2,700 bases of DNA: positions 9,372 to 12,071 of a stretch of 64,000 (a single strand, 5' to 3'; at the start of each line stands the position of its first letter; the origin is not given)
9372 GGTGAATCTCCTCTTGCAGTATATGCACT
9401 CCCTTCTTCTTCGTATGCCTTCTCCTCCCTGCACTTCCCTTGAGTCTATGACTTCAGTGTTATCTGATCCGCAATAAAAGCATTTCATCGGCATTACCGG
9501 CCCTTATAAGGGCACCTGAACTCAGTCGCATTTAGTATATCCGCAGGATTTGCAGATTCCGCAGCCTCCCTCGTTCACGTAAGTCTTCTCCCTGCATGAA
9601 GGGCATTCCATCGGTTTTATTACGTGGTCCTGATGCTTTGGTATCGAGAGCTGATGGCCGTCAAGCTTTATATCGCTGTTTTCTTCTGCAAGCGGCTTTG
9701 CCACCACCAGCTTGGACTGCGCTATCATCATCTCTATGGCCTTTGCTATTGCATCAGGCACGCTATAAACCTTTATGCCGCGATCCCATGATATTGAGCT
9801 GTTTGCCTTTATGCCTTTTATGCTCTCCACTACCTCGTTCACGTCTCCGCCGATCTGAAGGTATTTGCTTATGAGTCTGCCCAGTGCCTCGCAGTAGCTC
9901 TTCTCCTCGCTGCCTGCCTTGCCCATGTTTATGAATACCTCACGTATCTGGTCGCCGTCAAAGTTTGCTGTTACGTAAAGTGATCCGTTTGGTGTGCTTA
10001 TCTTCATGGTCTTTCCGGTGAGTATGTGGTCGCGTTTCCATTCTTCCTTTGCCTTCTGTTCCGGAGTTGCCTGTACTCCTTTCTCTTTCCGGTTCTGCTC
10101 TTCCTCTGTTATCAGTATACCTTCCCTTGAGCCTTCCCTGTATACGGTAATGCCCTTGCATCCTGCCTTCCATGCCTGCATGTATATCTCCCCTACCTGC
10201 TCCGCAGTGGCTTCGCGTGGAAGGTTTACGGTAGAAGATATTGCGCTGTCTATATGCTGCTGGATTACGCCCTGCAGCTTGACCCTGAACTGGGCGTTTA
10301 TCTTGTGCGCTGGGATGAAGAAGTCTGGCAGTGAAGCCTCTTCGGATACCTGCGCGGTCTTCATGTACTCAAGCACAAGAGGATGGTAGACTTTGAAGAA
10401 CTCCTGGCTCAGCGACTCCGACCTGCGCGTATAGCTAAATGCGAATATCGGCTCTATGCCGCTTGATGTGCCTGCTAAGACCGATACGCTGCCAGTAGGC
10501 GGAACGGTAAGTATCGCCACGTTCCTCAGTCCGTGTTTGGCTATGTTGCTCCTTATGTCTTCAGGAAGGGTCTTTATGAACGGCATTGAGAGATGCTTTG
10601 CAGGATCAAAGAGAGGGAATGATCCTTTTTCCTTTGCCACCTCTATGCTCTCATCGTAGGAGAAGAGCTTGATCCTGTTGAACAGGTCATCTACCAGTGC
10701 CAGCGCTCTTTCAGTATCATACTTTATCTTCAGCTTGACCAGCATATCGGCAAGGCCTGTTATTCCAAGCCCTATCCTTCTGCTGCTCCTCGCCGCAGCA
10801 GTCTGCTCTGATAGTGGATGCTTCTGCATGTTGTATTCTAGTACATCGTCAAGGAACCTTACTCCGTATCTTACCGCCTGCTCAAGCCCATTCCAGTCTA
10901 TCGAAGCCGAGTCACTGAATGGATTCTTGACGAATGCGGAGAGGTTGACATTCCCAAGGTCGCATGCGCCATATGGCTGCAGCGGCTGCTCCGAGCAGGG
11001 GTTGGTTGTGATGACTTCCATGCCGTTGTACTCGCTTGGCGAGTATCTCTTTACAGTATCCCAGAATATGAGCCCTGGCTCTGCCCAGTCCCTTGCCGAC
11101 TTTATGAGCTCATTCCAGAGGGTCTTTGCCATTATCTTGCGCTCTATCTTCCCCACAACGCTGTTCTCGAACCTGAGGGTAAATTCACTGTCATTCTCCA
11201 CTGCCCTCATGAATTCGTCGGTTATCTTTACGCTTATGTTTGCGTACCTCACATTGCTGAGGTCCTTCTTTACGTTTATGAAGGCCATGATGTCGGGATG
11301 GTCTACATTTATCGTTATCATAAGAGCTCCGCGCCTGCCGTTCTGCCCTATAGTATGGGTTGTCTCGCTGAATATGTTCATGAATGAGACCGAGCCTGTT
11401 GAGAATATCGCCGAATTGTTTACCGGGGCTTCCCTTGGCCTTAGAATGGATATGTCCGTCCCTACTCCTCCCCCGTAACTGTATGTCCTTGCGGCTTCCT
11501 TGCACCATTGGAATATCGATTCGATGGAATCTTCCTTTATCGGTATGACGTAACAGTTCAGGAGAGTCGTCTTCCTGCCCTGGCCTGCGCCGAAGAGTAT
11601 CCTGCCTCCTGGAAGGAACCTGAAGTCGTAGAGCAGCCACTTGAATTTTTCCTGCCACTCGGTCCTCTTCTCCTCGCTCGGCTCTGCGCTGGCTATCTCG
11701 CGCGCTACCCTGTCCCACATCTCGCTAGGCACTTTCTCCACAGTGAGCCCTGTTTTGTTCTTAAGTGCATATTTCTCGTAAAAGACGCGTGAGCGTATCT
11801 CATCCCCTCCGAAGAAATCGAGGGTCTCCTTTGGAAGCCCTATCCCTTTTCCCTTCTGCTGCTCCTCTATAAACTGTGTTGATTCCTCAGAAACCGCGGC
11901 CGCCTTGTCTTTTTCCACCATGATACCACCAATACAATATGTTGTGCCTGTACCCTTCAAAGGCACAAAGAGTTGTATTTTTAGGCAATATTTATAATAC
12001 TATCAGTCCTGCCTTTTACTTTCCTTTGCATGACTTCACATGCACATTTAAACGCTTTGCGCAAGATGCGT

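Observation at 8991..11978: Bacterial-type NrdR repressor in an archaeal nrdJ-nrdR operon with tandem NrdR-box-like palindromes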

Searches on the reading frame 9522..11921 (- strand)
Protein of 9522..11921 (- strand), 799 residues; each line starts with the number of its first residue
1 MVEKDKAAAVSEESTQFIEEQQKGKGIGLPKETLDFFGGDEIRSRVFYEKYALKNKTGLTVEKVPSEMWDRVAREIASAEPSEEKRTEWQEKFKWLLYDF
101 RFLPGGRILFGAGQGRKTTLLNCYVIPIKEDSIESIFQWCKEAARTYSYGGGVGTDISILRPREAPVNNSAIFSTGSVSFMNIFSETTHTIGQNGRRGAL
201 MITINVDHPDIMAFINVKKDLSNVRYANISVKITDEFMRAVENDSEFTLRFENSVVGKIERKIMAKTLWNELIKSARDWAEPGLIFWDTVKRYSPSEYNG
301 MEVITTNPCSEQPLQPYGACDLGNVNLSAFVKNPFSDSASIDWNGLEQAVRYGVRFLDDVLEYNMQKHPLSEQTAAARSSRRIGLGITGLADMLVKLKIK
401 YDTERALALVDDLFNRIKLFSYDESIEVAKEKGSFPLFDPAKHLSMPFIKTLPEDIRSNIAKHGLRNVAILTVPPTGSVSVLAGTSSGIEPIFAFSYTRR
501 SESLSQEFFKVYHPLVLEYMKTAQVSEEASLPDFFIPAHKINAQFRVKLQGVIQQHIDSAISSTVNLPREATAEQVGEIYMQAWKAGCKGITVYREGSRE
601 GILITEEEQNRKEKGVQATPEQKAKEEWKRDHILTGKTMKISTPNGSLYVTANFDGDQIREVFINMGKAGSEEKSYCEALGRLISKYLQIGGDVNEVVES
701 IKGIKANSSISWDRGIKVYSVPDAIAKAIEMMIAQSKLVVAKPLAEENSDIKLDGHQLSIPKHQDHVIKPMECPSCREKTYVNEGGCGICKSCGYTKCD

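Call 3: search_protein_families(library=pfam, proteins=[window:9522-11921:-])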
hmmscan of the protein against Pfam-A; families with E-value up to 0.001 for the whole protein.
window:9522-11921:- (799 aa): 3 families
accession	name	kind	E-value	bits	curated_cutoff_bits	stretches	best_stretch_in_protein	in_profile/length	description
PF02867.20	Ribonuc_red_lgC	-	9.7e-109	364.8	23.9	1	122-594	2-523/523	Ribonucleotide reductase, barrel domain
PF12637.14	TSCPD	-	9.9e-21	74.3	22.8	1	638-732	6-87/88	TSCPD domain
PF00317.26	Ribonuc_red_lgN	-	2.5e-15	56.7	28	1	45-116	9-76/77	Ribonucleotide reductase, all-alpha domain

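Call 4: search_protein_families(library=ncbifam, proteins=[window:9522-11921:-])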
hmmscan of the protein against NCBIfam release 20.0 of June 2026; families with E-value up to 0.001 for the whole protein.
window:9522-11921:- (799 aa): 21 families
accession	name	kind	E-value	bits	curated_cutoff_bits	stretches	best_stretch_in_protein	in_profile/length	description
NF006417.0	PRK08665.1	equivalog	5.3e-185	616.9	961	1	45-798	18-758/759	vitamin B12-dependent ribonucleotide reductase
TIGR02504.1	NrdJ_Z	equivalog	4.9e-168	560.4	399.95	1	46-601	4-603/606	adenosylcobalamin-dependent ribonucleoside-diphosphate reductase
NF005991.0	PRK08115.1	equivalog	1.1e-129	433.8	854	3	258-641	428-815/858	vitamin B12-dependent ribonucleotide reductase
NF005010.0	PRK06406.1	subfamily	6.4e-110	368.6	1125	1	86-618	216-739/771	vitamin B12-dependent ribonucleotide reductase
NF005401.0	PRK06948.1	subfamily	3.2e-109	366.3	906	1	43-610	17-596/604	ribonucleotide reductase-like protein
TIGR02506.1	NrdE_NrdA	equivalog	2.9e-83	280.4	341.05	1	46-592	6-610/616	ribonucleoside-diphosphate reductase subunit alpha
NF005122.0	PRK06556.1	equivalog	4e-74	249.9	859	2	82-442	120-494/960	vitamin B12-dependent ribonucleotide reductase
NF006207.0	PRK08332.1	equivalog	9.2e-69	232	2400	2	306-628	1239-1584/1684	vitamin B12-dependent ribonucleotide reductase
NF005736.0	PRK07562.1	equivalog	3.1e-58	197.3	1737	3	227-443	397-605/1222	vitamin B12-dependent ribonucleotide reductase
NF006577.0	PRK09102.1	equivalog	1.2e-56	192.2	620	1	67-615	46-588/604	ribonucleoside-diphosphate reductase subunit alpha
NF005483.0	PRK07088.1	equivalog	2.6e-56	191.2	1214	2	259-598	408-753/764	ribonucleoside-diphosphate reductase subunit alpha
NF005101.0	PRK06539.1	equivalog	6.4e-52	176.6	988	2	258-589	389-753/822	ribonucleoside-diphosphate reductase subunit alpha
NF005544.0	PRK07207.1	equivalog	3.8e-51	173.9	965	3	258-439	538-716/965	ribonucleoside-diphosphate reductase subunit alpha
NF006665.0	PRK09209.1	equivalog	1.7e-49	168.8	1057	2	318-595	489-747/761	ribonucleoside-diphosphate reductase subunit alpha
NF006279.0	PRK08447.1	equivalog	9e-49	166.6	1082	2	345-598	512-770/789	ribonucleoside-diphosphate reductase subunit alpha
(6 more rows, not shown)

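Call 29: find_related_loci(query=window:9522-11921:-, collection=metagenome_contigs, flank=3500)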
Query window:9522-11921:- (799 aa) in metagenome_contigs; peptide patterns used: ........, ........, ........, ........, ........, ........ (x = any residue, [..] = any of these).
54 stretches matched a pattern; 29 encode a relative of the query (tblastn E <= 1e-3); 29 distinct loci.
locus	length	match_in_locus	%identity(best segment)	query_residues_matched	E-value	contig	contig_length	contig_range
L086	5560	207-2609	68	1-799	0e+0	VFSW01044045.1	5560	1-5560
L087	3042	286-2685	68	1-799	0e+0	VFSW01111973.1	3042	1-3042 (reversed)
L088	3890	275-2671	67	2-799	0e+0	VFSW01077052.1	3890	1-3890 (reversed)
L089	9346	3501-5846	55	29-799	0e+0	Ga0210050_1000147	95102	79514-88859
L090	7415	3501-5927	51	29-798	0e+0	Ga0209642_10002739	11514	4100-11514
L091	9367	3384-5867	49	29-798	0e+0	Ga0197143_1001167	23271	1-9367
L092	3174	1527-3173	61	29-579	0e+0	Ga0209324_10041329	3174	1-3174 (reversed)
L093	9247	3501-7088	51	29-798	0e+0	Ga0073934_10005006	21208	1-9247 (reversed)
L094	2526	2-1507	61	290-798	0e+0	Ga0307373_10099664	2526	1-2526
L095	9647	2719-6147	59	29-799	0e+0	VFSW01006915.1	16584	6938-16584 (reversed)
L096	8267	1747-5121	60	29-799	0e+0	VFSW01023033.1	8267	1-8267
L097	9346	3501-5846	55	29-799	0e+0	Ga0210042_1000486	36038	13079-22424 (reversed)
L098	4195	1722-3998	39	36-798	3e-161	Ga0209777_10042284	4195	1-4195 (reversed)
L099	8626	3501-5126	45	287-798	2e-137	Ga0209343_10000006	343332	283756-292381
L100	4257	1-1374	48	354-799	2e-140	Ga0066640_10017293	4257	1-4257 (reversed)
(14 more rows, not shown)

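Call 45: search_protein_families(library=pfam, proteins=[L095:147-560:+, L095:1348-2052:+, L095:2195-2665:+, L095:6151-6615:+, L095:6793-7293:+, L095:7448-8581:-, L095:8649-9155:-])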
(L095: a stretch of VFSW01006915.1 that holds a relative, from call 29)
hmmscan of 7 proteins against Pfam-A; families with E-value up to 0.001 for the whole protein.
L095:147-560:+ (137 aa): 0 families

L095:1348-2052:+ (234 aa): 1 family
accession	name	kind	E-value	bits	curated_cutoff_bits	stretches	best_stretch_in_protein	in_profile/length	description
PF01351.25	RNase_HII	-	1.5e-40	139.6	25.8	1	7-220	1-198/199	Ribonuclease HII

L095:2195-2665:+ (156 aa): 2 families
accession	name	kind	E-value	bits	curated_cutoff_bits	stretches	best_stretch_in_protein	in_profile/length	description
PF03477.21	ATP-cone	-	5.1e-23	81.9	25.8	1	52-137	2-86/88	ATP cone domain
PF22811.2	Zn_ribbon_NrdR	-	1.4e-18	66.9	27.2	1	4-44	1-42/42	Transcriptional repressor NrdR-like, N-terminal domain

L095:6151-6615:+ (154 aa): 2 families
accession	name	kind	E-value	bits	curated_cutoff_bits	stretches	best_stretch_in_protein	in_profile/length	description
PF01230.28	HIT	-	7.9e-08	33.3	21.5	1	14-96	3-89/98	HIT domain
PF11969.13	DcpS_C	-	2.2e-05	25.3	24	1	5-78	2-74/114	Scavenger mRNA decapping enzyme C-term binding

L095:6793-7293:+ (166 aa): 0 families

L095:7448-8581:- (377 aa): 1 family
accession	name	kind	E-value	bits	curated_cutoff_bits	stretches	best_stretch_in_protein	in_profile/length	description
PF01408.29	GFO_IDH_MocA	-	6.4e-07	30.5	24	1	4-122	2-112/120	Oxidoreductase family, NAD-binding Rossmann fold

L095:8649-9155:- (168 aa): 0 families
